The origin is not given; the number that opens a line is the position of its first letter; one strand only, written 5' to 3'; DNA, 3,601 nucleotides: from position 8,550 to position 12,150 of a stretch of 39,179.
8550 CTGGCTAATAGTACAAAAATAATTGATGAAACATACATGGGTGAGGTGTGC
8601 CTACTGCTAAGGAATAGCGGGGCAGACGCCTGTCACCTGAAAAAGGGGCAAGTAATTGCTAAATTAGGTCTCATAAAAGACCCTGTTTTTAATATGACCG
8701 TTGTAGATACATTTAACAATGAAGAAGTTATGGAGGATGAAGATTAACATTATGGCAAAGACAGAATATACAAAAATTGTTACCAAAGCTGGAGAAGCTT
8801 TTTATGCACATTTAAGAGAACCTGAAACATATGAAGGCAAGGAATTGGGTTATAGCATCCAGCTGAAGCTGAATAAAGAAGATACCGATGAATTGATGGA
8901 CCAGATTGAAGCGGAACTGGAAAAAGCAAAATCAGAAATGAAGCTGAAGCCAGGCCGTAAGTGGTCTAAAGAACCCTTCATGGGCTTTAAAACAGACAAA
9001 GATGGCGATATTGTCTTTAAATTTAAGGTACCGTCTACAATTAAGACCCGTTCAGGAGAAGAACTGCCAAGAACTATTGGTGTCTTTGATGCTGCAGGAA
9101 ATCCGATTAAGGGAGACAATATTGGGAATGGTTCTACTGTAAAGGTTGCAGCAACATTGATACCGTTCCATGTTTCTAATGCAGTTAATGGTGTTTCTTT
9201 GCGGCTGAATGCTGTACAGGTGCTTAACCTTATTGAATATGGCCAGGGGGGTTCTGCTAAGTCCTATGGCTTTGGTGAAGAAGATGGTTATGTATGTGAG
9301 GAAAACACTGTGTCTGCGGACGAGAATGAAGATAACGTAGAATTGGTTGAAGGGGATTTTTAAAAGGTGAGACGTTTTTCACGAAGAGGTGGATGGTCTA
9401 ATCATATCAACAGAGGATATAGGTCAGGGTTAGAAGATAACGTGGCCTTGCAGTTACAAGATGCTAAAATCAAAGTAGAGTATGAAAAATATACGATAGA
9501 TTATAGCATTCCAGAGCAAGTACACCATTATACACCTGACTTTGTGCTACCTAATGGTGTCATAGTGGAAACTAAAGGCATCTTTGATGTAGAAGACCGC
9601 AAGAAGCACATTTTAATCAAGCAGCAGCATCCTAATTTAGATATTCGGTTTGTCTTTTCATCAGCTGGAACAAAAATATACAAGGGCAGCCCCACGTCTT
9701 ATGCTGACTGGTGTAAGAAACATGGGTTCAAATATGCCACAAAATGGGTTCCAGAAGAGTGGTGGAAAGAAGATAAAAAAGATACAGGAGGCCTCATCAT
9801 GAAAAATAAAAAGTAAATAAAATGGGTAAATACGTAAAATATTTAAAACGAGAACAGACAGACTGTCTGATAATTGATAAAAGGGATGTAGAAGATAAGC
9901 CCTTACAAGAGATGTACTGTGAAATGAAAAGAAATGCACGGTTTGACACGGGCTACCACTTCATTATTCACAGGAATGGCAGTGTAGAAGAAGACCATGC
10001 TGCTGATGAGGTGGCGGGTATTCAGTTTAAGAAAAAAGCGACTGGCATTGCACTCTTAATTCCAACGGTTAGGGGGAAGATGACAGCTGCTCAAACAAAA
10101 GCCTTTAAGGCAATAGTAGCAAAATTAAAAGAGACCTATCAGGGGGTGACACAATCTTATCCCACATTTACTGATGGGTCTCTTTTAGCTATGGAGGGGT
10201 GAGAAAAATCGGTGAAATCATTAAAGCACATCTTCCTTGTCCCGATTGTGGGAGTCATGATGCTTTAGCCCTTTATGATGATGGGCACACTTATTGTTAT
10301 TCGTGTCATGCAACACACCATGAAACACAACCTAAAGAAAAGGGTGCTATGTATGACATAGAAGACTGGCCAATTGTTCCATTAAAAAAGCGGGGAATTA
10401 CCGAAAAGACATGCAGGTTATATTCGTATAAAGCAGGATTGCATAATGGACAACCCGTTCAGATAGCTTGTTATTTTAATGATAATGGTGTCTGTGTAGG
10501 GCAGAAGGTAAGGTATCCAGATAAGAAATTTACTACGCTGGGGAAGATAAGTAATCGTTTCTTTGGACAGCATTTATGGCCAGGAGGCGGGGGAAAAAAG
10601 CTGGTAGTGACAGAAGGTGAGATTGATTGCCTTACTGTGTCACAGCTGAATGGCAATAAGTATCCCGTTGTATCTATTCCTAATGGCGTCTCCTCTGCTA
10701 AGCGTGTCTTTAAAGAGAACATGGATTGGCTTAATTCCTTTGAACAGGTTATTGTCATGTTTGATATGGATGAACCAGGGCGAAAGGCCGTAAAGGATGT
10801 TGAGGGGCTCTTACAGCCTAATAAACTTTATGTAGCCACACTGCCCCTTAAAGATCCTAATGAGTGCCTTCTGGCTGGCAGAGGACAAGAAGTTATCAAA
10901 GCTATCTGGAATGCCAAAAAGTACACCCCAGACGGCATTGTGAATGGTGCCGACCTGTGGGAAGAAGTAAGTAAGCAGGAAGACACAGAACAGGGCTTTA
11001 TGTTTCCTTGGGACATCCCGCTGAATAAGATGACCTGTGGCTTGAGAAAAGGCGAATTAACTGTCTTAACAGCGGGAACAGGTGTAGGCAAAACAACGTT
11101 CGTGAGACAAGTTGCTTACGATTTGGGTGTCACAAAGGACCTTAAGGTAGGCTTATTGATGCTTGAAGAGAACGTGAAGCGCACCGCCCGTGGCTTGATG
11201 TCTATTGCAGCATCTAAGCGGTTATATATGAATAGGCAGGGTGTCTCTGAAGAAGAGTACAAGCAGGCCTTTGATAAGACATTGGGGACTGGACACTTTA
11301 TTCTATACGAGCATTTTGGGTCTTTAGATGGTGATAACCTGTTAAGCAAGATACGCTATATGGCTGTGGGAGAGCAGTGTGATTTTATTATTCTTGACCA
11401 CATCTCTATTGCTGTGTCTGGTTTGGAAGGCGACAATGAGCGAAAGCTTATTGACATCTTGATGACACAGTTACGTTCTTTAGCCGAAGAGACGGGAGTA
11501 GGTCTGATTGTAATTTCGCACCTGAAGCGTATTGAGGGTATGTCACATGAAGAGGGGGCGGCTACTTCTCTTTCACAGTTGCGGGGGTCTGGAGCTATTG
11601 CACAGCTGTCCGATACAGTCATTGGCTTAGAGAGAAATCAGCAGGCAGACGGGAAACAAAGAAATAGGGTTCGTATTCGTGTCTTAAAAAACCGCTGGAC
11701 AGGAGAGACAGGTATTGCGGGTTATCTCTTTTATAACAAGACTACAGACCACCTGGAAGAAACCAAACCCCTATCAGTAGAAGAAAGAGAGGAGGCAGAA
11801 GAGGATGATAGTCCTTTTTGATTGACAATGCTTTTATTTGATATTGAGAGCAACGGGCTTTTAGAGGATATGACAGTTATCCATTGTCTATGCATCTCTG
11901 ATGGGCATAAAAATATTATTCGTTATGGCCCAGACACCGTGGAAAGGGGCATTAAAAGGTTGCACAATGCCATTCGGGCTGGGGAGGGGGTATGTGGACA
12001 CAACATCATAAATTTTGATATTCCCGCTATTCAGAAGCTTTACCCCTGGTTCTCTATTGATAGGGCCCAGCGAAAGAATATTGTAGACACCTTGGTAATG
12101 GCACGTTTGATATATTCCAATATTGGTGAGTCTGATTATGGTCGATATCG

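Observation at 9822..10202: gp3.5 homologue lacking zinc ligands: apparently a non-catalytic RNAP regulator, with lysis handled by a separate endolysin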

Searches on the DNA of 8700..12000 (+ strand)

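Call 6: search_dna_similar(query=window:8700-12000:+, collection=phages, mode=near, max_rows=25)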
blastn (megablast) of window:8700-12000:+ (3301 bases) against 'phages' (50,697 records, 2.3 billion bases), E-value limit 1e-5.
Records with a match: 1; places in all: 1; records where one place covers at least 80% of the query: 0.
Best place of each record, by identity: 80-90% 1.
By first word of the organism name: Erwinia 1.
By host as written in the record: Erwinia amylovora 1.
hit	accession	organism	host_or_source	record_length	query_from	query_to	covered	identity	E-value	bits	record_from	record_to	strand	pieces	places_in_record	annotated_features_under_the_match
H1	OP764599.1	Erwinia phage pEa_SNUABM_57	Erwinia amylovora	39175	1889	1948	2%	88.3%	7e-10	73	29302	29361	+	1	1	putative DNA primase/helicase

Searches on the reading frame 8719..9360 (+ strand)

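Call 22: search_protein_families(library=phrogs, proteins=[window:8719-9360:+], max_evalue=0.00001)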
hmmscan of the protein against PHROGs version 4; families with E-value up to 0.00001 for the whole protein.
window:8719-9360:+ (214 aa): 1 family
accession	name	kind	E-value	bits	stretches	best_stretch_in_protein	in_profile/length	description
phrog_112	-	DNA, RNA and nucleotide metabolism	1.8e-35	123.9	1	4-205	6-214/265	Gp2.5-like ssDNA binding protein and ssDNA annealing protein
